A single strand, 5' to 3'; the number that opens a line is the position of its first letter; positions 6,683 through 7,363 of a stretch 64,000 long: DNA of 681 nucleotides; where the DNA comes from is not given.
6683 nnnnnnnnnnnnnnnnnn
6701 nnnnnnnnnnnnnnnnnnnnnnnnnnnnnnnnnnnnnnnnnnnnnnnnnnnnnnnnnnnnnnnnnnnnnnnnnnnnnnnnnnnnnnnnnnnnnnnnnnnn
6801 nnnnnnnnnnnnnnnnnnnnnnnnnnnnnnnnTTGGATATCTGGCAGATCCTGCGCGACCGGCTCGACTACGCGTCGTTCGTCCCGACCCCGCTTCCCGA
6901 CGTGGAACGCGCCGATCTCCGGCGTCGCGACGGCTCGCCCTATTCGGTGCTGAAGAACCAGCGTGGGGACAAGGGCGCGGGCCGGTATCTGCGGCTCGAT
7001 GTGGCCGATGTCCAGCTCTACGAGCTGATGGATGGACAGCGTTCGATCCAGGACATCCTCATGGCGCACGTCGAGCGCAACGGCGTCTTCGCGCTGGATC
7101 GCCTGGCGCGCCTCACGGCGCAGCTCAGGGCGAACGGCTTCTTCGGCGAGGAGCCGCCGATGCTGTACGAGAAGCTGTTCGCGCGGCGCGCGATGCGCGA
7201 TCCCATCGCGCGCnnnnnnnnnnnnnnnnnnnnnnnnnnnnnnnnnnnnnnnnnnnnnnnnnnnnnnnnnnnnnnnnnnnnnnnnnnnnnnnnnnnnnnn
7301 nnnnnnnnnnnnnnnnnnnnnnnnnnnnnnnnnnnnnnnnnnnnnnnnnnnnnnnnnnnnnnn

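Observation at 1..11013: Putative cAMP-gated proteolysis / peptide-processing module: multi-GAF kinase, receiver-cyclase, cNMP-regulated M50 protease with RRE-like domain, leader-bearing repeat protein, CRP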

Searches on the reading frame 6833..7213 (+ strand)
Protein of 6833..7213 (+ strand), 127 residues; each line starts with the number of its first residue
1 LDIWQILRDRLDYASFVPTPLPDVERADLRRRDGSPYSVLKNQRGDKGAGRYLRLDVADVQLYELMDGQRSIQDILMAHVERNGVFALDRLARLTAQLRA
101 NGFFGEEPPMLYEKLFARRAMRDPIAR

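Call 52: search_solved_structures(query=A3, max_evalue=10, show_alignments=3)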
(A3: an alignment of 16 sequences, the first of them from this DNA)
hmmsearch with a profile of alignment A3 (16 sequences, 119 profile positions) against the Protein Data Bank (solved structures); distinct sequences matched with E-value up to 10: 5.
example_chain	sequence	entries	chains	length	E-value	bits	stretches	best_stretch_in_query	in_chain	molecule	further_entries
5ff5_A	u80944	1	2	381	0.027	17.9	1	58-102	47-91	PaaA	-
3g2b_A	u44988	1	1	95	0.03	17.8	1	14-100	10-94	Coenzyme PQQ synthesis protein D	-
4f34_A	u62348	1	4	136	0.078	16.4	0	20-53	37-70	de novo protein Symfoil-4V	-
3o4c_A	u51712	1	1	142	0.084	16.3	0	21-54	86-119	de novo designed beta-trefoil architecture with symmetric primary structure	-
6jx3_B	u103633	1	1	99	0.088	16.3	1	32-98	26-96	TfuB1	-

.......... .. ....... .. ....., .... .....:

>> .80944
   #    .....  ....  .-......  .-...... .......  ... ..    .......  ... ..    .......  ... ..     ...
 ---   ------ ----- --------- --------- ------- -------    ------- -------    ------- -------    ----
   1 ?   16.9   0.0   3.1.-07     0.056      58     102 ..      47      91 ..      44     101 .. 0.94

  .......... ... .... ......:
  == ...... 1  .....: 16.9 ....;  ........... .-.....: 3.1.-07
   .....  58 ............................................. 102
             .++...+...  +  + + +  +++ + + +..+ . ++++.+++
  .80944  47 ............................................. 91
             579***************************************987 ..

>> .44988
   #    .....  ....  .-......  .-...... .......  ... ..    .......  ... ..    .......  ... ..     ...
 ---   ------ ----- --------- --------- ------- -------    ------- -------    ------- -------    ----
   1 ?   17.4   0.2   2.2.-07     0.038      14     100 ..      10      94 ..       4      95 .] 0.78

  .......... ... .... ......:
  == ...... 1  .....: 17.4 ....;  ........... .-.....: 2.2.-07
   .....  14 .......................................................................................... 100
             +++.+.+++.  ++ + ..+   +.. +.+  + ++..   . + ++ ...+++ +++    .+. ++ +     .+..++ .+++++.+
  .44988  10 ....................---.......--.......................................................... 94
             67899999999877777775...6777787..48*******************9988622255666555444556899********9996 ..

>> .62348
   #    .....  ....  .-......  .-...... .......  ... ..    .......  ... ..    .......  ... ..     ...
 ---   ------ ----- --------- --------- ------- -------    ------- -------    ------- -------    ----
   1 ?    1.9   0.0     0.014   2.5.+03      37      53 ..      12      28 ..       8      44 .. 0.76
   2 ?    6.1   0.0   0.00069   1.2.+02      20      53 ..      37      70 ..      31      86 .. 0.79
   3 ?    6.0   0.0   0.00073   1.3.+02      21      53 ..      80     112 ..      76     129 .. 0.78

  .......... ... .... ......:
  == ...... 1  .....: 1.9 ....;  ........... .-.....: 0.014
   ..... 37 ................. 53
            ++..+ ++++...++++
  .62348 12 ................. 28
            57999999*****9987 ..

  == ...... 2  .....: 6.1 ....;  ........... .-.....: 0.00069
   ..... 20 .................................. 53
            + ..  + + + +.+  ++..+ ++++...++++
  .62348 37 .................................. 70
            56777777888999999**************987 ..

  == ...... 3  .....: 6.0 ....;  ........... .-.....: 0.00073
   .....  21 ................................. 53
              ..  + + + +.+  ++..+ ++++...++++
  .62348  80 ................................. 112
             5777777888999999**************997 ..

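Call 63: find_homologous_proteins(query=A3, max_evalue=0.00001)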
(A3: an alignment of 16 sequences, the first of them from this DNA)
Query A3 (16 sequences) (123 aa, profile of the alignment): 102 proteins with E <= 0.00001 among 4989 candidates.
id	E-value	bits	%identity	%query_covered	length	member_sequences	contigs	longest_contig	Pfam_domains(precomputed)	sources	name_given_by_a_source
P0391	1.2e-33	134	31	85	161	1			-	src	-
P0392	8.7e-33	131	32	84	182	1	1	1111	-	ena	-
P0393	3.2e-32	129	80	100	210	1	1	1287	-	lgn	-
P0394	3.9e-32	129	33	80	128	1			-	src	-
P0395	4.6e-32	129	31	83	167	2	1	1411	-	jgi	jgi:hypothetical protein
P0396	7.2e-32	128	31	83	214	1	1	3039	-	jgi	-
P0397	8.8e-32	128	80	100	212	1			-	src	-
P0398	1.4e-31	127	71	100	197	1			-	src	-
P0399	1.5e-31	127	35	99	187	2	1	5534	-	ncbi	ncbi:MAG: hypothetical protein PVF77_05540, partial [Anaerolineae bacterium]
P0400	4.3e-31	125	70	98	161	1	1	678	-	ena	-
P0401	4.4e-31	125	28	83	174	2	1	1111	-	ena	-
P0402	5.5e-31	125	68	99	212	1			-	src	-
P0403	5.7e-31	125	30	85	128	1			-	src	-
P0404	9.1e-31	124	32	84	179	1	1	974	-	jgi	jgi:hypothetical protein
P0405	9.3e-31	124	66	99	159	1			-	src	-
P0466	4.8e-18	83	39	71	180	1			PF05402.19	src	-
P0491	3.0e-6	45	33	68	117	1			PF05402.19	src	-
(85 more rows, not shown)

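Call 71: predict_structure(alignment_id=A5)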
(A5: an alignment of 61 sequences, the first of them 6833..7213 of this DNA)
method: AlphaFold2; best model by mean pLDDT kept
length: 127 residues; sequences in the alignment: 61
mean_pLDDT: 83.8   pTM: 0.71
mean pLDDT of the five models: 83.8, 83.4, 83.3, 82.3, 80.7
residues with pLDDT >= 90: 73; 70-90: 19; 50-70: 32; < 50: 3
segments of 3 or more residues with pLDDT < 50: none
pLDDT, mean of each block of 10 residues (from residue 1): 63 86 94 97 77 95 95 95 94 92 72 64 56
secondary structure, 60 per line:
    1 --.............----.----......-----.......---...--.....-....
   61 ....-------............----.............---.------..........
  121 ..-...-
elements in order: H3-15 E25-30 E36-42 E51-55 H57-64 H72-83 H88-100 H111-122

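Call 74: fold_search(model_id=the predicted structure, library=pdb)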
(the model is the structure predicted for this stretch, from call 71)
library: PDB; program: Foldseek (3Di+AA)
matches with E <= 10: 727; with E <= 0.001: 0
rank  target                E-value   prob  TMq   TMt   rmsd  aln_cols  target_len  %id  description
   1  8hci_A                3.6e-02  0.99  0.52  0.27  10.0       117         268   11  Crystal structure of a holoenzyme Fe-free TglHI for Pseudomonas syringae Peptidyl (S) 2-mercaptoglycine biosynthesis (released 2023-08-23)
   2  5v1u_B                4.3e-02  1.00  0.49  0.69   4.0        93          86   14  TbiB1 in Complex with the TbiA(beta) Leader Peptide (released 2018-09-05)
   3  5v1v_A                4.6e-02  0.99  0.47  0.63   4.2        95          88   18  TbiB1 in Complex with the TbiA(alpha) Leader Peptide (released 2018-09-05)
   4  7vzy_B                4.9e-02  0.99  0.50  0.11   3.9        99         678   17  The structure of GdmN complex with AMP and 20-O-methyl-19-chloroproansamitocin (released 2022-11-16)
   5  7r7j_A                1.3e-01  0.41  0.26  0.07  12.0        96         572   12  Crystal structure of RadD with ADP (released 2022-04-13)
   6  8hi7_A                1.6e-01  0.93  0.51  0.26  14.0       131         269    9  Crystal structure of a holoenzyme TglHI with two Fe irons for Pseudomonas syringae Peptidyl (S) 2-mercaptoglycine bios (released 2023-08-23)
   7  3nja_D                2.2e-01  0.28  0.19  0.22   9.1        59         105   20  The crystal structure of the PAS domain of a GGDEF family protein from Chromobacterium violaceum ATCC 12472. (released 2010-08-18)
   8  8hkr_B                2.7e-01  0.97  0.50  0.18   4.0        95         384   14  Crystal Structure of Histone H3 Lysine 79 (H3K79) Methyltransferase Rv2067c from Mycobacterium tuberculosis (released 2023-10-18)
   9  2k4v_MODEL_1_A        2.7e-01  0.15  0.22  0.23  16.2       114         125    9  Solution structure of uncharacterized protein PA1076 from Pseudomonas aeruginosa. Northeast Structural Genomic (released 2008-08-19)
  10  3nja_B                3.2e-01  0.23  0.19  0.22   9.2        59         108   20  The crystal structure of the PAS domain of a GGDEF family protein from Chromobacterium violaceum ATCC 12472. (released 2010-08-18)
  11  8t2v_B                3.4e-01  0.33  0.24  0.05  18.7        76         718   14  Cryo-EM Structures of Full-length Integrin alphaIIbbeta3 in Native Lipids (released 2023-07-26)
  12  9s2t                  3.9e-01  0.66  0.39  0.09   4.5        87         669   17  Carbamoyl transferase NovN involved in Novobiocin biosynthesis (released 2025-07-30)
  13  8rdj_C                4.1e-01  0.13  0.24  0.05  11.9       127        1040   10  Plastid-encoded RNA polymerase transcription elongation complex (Integrated model) (released 2024-03-13)
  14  7yx0_A                4.4e-01  0.08  0.14  0.11  18.5       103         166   14  Crystal structure of the full-length short LOV protein SBW25-LOV from Pseudomonas fluorescens (light state) (released 2023-05-24)
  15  8r6s_C                5.0e-01  0.15  0.28  0.06  10.6       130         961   11  Plastid-encoded RNA polymerase (Integrated model) (released 2024-03-13)
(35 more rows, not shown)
